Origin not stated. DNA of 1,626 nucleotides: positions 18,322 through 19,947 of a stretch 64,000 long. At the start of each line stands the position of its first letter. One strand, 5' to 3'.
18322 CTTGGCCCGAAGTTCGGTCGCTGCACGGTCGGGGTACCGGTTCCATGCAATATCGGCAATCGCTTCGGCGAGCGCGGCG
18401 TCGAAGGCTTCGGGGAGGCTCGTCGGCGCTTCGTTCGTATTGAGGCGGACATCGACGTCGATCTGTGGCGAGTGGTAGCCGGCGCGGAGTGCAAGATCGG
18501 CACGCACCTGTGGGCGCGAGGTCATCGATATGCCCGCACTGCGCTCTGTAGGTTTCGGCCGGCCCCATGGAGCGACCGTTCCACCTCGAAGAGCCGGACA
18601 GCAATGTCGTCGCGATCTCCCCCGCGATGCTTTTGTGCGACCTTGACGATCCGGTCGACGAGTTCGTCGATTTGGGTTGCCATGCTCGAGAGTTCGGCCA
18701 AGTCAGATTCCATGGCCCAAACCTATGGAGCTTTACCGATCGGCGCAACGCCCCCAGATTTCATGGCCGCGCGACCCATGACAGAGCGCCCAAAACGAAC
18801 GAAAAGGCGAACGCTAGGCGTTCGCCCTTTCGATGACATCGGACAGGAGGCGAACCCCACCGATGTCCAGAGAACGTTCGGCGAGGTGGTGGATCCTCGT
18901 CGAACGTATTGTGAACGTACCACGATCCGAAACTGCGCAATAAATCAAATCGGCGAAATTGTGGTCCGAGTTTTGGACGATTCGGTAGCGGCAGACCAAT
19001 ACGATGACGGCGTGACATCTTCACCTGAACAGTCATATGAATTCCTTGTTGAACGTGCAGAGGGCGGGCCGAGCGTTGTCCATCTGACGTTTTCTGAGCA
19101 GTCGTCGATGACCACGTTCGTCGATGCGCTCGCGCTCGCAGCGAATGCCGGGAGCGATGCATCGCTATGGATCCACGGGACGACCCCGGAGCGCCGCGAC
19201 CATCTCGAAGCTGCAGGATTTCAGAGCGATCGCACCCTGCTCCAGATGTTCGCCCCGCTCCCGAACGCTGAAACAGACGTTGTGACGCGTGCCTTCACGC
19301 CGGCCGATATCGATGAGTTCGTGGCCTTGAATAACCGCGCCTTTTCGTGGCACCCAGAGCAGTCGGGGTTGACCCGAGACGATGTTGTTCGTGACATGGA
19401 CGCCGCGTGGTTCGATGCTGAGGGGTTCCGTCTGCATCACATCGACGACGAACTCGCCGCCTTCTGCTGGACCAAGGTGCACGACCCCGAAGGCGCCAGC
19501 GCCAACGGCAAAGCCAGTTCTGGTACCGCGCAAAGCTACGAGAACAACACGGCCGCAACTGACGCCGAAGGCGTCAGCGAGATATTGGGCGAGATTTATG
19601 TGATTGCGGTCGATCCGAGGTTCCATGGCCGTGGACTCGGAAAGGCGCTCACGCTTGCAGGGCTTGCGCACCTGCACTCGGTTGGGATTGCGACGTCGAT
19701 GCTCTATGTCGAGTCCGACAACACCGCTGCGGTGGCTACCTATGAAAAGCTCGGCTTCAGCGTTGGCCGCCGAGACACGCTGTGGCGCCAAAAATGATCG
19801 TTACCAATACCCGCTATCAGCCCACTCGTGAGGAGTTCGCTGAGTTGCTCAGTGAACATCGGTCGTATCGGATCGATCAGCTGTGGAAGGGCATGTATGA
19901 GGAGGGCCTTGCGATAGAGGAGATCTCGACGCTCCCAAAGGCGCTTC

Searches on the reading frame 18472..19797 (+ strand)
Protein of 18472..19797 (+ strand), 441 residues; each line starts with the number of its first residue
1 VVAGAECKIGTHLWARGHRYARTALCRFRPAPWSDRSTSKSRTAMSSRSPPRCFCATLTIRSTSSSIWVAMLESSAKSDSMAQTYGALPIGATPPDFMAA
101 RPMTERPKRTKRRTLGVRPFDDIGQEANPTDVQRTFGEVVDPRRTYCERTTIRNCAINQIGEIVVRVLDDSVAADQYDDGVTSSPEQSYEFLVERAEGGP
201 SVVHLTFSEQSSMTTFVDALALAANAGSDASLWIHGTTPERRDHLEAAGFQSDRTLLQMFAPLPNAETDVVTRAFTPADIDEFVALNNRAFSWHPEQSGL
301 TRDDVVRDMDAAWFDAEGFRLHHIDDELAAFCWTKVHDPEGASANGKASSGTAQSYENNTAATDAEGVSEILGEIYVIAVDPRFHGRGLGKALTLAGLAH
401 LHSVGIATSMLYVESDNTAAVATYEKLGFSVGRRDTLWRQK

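Call 8: search_protein_families(library=pfam, proteins=[window:18472-19797:+], max_evalue=0.01)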
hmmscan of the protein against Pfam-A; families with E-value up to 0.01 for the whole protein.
window:18472-19797:+ (441 aa): 6 families
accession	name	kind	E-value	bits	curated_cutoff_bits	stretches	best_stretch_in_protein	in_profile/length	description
PF00583.31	Acetyltransf_1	-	1.6e-12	48.2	20.7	1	343-429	39-116/116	Acetyltransferase (GNAT) family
PF08445.16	FR47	-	3.8e-10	40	22.1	1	365-432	14-80/86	FR47-like protein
PF13673.13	Acetyltransf_10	-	3.6e-08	33.9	23.6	1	374-431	53-109/128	Acetyltransferase (GNAT) domain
PF13508.13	Acetyltransf_7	-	1.2e-07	32.4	27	1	368-430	28-83/84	Acetyltransferase (GNAT) domain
PF13302.13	Acetyltransf_3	-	1e-05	26.7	25.4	1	273-429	5-137/138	Acetyltransferase (GNAT) domain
PF13527.13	Acetyltransf_9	-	2.2e-05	24.9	25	1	373-431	73-126/127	Acetyltransferase (GNAT) domain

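Call 9: search_protein_families(library=ncbifam, proteins=[window:18472-19797:+], max_evalue=0.01)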
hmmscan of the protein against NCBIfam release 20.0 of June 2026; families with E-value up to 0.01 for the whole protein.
window:18472-19797:+ (441 aa): 7 families
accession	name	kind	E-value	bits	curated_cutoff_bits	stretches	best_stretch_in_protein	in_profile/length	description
TIGR03448.1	mycothiol_MshD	equivalog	1.6e-47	162.2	163.1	1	202-436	78-292/294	mycothiol synthase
NF002959.0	PRK03624.1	equivalog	1.5e-08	34.5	124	1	373-431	73-131/147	GNAT family acetyltransferase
TIGR01575.1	rimI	equivalog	2.1e-07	31.2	86.4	1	373-431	56-114/132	ribosomal protein S18-alanine N-acetyltransferase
NF007025.1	PRK09491.1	equivalog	2.8e-07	30.6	173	1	375-430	65-120/145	ribosomal protein S18-alanine N-acetyltransferase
TIGR03103.1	trio_acet_GNAT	equivalog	4.5e-06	25.5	569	1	351-430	138-213/547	N-acetylglutaminylglutamine synthetase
NF049894.1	CG3035_N_ac_Glu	equivalog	1.2e-05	24.7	280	1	305-431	173-291/300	N-acetylglutamate synthase, CG3035 family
NF007807.0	PRK10514.1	equivalog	0.00043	20.2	134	1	378-434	76-127/147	acetyltransferase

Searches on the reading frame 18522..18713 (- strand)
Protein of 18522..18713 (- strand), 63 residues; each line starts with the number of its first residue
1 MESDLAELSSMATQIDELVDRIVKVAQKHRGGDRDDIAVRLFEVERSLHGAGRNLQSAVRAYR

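Call 8: search_protein_families(library=pfam, proteins=[window:18522-18713:-], max_evalue=0.01)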
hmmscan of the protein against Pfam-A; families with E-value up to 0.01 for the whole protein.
window:18522-18713:- (63 aa): 0 families

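Call 9: search_protein_families(library=ncbifam, proteins=[window:18522-18713:-], max_evalue=0.01)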
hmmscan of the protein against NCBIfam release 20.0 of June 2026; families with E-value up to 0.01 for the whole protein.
window:18522-18713:- (63 aa): 0 families

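Call 47: search_solved_structures(query=A4, max_evalue=1)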
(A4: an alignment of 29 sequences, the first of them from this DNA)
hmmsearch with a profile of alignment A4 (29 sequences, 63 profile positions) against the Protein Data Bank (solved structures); distinct sequences matched with E-value up to 1: 13.
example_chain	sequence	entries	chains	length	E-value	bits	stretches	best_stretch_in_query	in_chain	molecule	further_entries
9l08_A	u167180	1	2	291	0.001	21.9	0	15-42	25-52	Covalently Connected Cytochrome c555 trimer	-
3abf_A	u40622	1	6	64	0.0022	20.8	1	17-47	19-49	4-oxalocrotonate tautomerase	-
8ii8_A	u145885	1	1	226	0.094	15.6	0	9-39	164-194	Chromoprotein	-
8q6o_O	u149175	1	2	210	0.38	13.7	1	20-56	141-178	DNA replication complex GINS protein PSF3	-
8k6e_B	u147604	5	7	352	0.49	13.3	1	16-43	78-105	Legionella effector LnaB | LnaB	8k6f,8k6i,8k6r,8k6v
5j10_A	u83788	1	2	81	0.52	13.2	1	13-57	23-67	peptide design 2L4HC2_24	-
9b2z_A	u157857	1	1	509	0.62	13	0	16-43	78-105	Type IV secretion protein Dot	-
8up1_A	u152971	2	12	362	0.62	13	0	5-30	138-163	De Novo Protein sr322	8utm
8j9b_H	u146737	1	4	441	0.63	12.9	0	16-43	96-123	Type IV secretion protein Dot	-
3r79_A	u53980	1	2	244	0.81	12.6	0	11-35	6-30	uncharacterized protein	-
9r1n_A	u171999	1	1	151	0.85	12.5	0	5-26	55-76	sc-apCC-4-DPH-2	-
9r1j_A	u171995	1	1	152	0.86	12.5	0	10-30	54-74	sc-apCC-4-NR-1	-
5toh_A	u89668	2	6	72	1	12.3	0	14-49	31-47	Polymerase cofactor VP35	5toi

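Call 48: search_protein_families(library=pfam, alignment_id=A4, max_evalue=1)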
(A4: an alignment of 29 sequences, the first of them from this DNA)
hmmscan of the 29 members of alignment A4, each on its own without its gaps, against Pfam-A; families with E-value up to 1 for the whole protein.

A. member 1, seq(63 aa): 1 family
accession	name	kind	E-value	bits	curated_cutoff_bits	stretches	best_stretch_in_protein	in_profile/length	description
PF25014.1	NET2A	-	0.15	12.3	33.1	1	7-25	126-144/235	NET2A-like domain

B. families by the number of members that match (of 29 scanned): 32 families (the first 25 are shown)
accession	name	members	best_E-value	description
PF24430.1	DUF7553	2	0.02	Family of unknown function (DUF7553)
PF17522.7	DUF5446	2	0.03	Family of unknown function (DUF5446)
PF01544.23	CorA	2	0.038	CorA-like Mg2+ transporter protein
PF03127.19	GAT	2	0.044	GAT domain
PF25678.1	DUF7946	2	0.054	Domain of unknown function (DUF7946)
PF25082.1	GIPC1_GH2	2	0.11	GIPC1-3 GH2 domain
PF16476.10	DUF5053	2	0.16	Domain of unknown function (DUF5053)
PF06013.18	WXG100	1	0.00075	Proteins of 100 residues with WXG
PF13424.12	TPR_12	1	0.0045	Tetratricopeptide repeat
PF02895.20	H-kinase_dim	1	0.008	Signal transducing histidine kinase, homodimeric domain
PF05120.17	GvpG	1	0.011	Gas vesicle protein G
PF01427.22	Peptidase_M15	1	0.026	D-ala-D-ala dipeptidase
PF01361.26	Tautomerase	1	0.031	Tautomerase enzyme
PF00672.30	HAMP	1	0.04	HAMP domain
PF16007.11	DUF4777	1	0.04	Domain of unknown function (DUF4777)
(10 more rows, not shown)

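Call 61: find_homologous_proteins(query=A4, max_evalue=0.001)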
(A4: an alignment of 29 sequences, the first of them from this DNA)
Query A4 (29 sequences) (63 aa, profile of the alignment): 1217 proteins with E <= 0.001 among 4055 candidates; the best 120 are listed.
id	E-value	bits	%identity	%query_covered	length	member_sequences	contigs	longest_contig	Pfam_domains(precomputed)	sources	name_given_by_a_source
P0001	1.1e-23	100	94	100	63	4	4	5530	-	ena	-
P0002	2.5e-23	99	89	100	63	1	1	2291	-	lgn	-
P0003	3.3e-23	99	95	100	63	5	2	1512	-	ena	-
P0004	3.9e-23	99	86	100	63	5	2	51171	-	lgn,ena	-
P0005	4.5e-23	98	86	100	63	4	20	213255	-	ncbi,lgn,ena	-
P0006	5.4e-23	98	86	100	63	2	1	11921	-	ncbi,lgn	-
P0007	1.1e-22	97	83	100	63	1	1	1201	-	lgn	-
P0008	1.1e-22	97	76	98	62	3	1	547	-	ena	-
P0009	1.6e-22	97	76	98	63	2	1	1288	-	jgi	-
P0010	2.7e-22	96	74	98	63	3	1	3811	-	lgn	-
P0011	2.7e-22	96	50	95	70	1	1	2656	-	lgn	-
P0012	2.8e-22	96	76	98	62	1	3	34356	-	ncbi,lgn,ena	-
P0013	2.9e-22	96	71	98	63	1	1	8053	-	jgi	-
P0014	3.2e-22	96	74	98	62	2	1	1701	-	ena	-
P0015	3.5e-22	96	79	98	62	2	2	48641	-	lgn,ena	-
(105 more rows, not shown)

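Call 62: find_encoding_contigs(protein=P0001, flank=1500, max_places=4)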
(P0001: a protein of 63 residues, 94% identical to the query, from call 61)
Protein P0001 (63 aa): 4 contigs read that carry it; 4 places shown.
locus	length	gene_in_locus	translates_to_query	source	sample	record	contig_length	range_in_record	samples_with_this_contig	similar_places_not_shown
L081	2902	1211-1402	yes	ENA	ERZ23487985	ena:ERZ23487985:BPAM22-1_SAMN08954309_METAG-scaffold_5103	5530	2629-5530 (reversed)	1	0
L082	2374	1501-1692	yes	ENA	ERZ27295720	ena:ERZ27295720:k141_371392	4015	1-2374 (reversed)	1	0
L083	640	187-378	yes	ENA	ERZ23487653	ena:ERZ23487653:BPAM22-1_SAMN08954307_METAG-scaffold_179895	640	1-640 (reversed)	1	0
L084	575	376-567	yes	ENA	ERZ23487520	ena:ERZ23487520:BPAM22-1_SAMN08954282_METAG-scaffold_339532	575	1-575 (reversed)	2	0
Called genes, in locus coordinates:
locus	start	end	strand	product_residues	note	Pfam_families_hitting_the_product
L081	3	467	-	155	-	?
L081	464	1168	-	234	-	PF00583:Acetyltransf_1, PF13527:Acetyltransf_9 (faint), PF13508:Acetyltransf_7 (weak), PF08445:FR47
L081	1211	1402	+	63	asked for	-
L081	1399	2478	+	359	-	PF00155:Aminotran_1_2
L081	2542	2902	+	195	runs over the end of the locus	PF00475:IGPD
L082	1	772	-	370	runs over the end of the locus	PF04055:Radical_SAM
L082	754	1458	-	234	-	PF00583:Acetyltransf_1, PF13527:Acetyltransf_9 (faint), PF13508:Acetyltransf_7 (weak), PF08445:FR47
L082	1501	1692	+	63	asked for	-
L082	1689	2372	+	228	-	?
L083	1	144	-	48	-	?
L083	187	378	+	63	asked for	-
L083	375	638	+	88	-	?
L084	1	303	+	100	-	?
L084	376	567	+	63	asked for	-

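Call 63: find_encoding_contigs(protein=P0003, flank=1500, max_places=4)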
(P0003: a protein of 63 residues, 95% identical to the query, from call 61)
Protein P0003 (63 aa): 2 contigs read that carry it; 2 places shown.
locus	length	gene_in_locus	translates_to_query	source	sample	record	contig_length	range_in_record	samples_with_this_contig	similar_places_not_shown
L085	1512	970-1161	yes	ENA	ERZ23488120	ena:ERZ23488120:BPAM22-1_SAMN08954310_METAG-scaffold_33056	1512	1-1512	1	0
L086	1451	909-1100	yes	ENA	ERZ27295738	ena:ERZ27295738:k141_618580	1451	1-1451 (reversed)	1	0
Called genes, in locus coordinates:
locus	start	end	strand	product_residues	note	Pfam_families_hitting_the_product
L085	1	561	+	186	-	?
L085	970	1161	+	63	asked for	-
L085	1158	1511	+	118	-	?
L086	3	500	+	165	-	?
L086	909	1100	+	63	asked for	-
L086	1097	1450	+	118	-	?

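Call 64: find_encoding_contigs(protein=window:18522-18713:-, flank=1500, max_places=4)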
Protein window:18522-18713:- (63 aa): 6 contigs read that carry it; 3 places shown.
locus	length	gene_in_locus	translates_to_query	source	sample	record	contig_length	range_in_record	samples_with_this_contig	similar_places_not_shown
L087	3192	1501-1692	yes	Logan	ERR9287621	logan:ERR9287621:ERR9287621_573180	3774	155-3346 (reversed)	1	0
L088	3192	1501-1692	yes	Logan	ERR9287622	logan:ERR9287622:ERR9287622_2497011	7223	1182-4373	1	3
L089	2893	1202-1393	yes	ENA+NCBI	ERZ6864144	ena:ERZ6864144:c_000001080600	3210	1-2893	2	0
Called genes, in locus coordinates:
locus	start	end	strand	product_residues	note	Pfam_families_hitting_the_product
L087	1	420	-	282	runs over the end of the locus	?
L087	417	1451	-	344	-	PF13302:Acetyltransf_3 (weak), PF13527:Acetyltransf_9 (faint), PF00583:Acetyltransf_1, PF13673:Acetyltransf_10 (weak), PF13508:Acetyltransf_7, PF08445:FR47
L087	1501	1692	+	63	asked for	-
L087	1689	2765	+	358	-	PF00155:Aminotran_1_2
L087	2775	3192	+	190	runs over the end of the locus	?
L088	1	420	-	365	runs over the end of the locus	PF04055:Radical_SAM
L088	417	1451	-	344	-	PF13302:Acetyltransf_3 (weak), PF13527:Acetyltransf_9 (faint), PF00583:Acetyltransf_1, PF13673:Acetyltransf_10 (weak), PF13508:Acetyltransf_7, PF08445:FR47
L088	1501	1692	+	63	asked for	-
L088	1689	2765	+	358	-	PF00155:Aminotran_1_2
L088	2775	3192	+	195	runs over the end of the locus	PF00475:IGPD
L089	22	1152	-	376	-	PF13527:Acetyltransf_9 (faint), PF00583:Acetyltransf_1, PF13673:Acetyltransf_10 (weak), PF13508:Acetyltransf_7, PF08445:FR47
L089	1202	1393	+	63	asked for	-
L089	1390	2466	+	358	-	PF00155:Aminotran_1_2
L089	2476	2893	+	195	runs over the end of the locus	PF00475:IGPD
